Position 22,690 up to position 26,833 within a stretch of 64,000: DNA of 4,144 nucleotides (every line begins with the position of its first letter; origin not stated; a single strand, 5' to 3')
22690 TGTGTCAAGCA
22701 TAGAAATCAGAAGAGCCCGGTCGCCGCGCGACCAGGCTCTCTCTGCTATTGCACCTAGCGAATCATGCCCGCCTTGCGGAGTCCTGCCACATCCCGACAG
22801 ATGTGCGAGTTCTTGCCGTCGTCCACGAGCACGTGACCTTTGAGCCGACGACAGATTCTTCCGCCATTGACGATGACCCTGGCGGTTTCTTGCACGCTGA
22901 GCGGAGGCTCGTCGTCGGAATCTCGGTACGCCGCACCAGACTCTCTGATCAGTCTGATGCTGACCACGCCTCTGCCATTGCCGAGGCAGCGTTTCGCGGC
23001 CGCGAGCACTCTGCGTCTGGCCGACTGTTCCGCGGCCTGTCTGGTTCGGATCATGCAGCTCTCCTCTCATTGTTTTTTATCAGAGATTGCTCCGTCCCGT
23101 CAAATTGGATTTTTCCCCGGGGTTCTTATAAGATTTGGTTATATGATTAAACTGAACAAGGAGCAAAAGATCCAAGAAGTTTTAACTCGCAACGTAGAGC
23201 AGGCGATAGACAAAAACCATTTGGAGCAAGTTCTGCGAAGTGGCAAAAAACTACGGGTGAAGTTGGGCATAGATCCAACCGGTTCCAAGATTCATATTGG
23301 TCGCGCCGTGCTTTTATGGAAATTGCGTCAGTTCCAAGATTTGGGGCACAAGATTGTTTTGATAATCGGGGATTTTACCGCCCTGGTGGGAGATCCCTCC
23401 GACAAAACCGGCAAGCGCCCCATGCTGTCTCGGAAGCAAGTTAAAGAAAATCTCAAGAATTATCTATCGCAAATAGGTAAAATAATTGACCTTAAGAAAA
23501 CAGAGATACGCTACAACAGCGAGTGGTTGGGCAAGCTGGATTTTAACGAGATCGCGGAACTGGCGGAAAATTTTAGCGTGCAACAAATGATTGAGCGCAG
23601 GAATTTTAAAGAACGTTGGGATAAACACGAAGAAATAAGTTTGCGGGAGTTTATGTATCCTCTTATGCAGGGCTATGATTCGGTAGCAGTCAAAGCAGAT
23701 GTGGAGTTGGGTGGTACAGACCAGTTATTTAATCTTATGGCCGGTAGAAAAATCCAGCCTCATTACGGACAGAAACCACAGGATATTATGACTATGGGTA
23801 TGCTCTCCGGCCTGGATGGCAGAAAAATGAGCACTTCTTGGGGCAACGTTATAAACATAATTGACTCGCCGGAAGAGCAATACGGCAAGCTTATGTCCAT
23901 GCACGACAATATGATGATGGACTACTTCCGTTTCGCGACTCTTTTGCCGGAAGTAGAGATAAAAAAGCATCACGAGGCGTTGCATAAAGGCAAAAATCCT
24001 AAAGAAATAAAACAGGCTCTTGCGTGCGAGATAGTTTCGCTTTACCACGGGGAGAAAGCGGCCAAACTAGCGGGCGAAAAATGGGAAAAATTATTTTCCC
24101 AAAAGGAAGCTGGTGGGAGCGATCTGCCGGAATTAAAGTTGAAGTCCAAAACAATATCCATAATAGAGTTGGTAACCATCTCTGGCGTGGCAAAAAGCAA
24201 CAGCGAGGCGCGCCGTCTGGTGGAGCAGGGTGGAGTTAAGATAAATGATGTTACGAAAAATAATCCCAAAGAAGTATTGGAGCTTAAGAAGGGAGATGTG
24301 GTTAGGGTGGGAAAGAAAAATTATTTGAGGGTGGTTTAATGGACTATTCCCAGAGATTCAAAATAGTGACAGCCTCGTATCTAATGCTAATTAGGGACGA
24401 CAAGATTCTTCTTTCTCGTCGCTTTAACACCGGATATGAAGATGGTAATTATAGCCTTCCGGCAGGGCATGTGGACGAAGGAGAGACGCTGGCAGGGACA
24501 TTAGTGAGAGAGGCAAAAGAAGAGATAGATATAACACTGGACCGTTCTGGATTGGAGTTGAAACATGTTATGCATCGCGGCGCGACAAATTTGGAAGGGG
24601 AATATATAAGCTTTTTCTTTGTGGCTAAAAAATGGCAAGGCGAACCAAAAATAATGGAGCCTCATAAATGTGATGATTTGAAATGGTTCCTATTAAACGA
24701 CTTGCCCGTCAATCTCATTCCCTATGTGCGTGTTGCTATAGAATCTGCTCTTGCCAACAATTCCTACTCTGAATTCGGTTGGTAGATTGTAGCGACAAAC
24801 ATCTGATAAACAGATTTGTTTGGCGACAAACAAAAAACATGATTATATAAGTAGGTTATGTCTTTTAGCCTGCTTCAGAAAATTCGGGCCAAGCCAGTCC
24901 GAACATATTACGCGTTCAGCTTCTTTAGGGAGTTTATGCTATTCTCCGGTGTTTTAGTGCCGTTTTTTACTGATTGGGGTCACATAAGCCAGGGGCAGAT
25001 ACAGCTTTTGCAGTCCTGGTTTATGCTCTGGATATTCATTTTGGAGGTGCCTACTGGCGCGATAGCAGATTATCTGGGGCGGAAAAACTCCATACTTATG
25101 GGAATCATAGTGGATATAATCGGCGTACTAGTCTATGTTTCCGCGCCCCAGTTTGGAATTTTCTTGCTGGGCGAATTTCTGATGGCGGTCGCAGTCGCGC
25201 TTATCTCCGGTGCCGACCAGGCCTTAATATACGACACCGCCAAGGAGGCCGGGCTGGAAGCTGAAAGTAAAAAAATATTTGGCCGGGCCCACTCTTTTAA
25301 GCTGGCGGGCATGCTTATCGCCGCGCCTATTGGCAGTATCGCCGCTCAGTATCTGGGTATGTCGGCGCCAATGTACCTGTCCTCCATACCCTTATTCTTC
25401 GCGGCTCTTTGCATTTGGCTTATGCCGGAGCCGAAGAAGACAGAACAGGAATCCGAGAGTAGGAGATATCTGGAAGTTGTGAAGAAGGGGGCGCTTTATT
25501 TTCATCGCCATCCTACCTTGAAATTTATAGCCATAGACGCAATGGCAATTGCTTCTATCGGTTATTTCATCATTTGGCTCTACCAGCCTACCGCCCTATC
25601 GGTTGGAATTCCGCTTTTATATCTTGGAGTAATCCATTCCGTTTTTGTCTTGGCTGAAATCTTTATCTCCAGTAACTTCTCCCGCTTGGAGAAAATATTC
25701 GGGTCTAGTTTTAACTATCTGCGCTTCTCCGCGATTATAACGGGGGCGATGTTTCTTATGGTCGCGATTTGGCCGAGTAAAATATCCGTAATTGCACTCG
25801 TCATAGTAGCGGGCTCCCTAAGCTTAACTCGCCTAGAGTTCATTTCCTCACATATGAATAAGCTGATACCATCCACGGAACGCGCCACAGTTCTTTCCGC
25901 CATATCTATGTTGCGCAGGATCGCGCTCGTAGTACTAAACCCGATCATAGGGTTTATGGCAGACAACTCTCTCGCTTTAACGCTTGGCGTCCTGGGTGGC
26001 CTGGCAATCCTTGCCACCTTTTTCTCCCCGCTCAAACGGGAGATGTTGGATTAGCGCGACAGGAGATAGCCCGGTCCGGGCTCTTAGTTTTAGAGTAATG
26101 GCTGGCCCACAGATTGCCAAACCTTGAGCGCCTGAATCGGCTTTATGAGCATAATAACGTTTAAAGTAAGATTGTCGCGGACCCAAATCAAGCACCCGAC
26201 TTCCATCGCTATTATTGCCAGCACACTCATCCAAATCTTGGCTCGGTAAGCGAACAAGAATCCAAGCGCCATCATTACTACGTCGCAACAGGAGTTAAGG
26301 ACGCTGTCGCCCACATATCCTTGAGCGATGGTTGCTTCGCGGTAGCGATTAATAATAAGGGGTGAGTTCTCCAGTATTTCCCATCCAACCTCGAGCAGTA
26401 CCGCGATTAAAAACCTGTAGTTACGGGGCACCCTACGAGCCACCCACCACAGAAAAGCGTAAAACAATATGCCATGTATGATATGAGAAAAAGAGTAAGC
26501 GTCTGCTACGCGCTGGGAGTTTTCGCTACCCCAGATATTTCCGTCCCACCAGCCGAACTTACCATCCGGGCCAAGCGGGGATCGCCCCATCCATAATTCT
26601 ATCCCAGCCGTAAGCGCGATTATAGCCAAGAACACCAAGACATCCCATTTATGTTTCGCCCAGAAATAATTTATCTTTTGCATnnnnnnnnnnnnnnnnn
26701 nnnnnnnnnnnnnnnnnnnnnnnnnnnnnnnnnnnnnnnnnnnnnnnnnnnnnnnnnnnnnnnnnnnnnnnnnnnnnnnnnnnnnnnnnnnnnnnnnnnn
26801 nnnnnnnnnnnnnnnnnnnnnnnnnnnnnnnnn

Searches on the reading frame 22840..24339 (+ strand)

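Call 12: search_protein_families(library=pfam, proteins=[window:22840-24339:+])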
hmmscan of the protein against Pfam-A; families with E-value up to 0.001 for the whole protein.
window:22840-24339:+ (499 aa): 3 families
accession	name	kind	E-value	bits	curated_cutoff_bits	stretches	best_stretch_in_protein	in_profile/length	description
PF00579.31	tRNA-synt_1b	-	7.4e-74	249.1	21.1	1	135-420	3-292/292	tRNA synthetases class I (W and Y)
PF22421.1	SYY_C-terminal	-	3.1e-08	33.8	27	1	424-496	4-81/83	Tyrosine--tRNA ligase SYY-like C-terminal domain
PF01479.30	S4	-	7.7e-06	26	22.8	1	447-487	9-47/48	S4 domain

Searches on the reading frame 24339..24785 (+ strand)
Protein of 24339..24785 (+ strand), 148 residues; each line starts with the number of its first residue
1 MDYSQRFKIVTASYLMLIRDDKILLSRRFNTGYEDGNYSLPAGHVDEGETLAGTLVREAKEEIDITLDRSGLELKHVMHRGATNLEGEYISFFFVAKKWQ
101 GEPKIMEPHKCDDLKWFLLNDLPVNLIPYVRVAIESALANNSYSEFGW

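Call 8: search_protein_families(library=pfam, proteins=[window:24339-24785:+])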
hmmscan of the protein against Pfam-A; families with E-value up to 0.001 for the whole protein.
window:24339-24785:+ (148 aa): 3 families
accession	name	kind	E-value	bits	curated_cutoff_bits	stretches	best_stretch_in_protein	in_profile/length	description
PF00293.34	NUDIX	-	7.2e-18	65.3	21.1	1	15-122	7-118/134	NUDIX domain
PF14815.12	NUDIX_4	-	1.3e-05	25.4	35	1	14-97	2-78/113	NUDIX domain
PF22327.2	Nudt16-like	-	0.00061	20.2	27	1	34-97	31-94/161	U8 snoRNA-decapping enzyme-like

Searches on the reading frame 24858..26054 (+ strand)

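Call 8: search_protein_families(library=pfam, proteins=[window:24858-26054:+])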
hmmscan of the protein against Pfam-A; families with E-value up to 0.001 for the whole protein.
window:24858-26054:+ (398 aa): 1 family
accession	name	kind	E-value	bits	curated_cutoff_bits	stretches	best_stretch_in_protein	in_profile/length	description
PF07690.21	MFS_1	-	2.2e-24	86.5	33.4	1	21-358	8-344/347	Major Facilitator Superfamily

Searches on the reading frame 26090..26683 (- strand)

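Call 12: search_protein_families(library=pfam, proteins=[window:26090-26683:-])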
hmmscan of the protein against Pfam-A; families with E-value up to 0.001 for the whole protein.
window:26090-26683:- (197 aa): 1 family
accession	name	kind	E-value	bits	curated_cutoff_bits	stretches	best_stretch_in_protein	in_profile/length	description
PF10755.14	DUF2585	-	3.4e-65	219.2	25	1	30-191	2-163/164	Protein of unknown function (DUF2585)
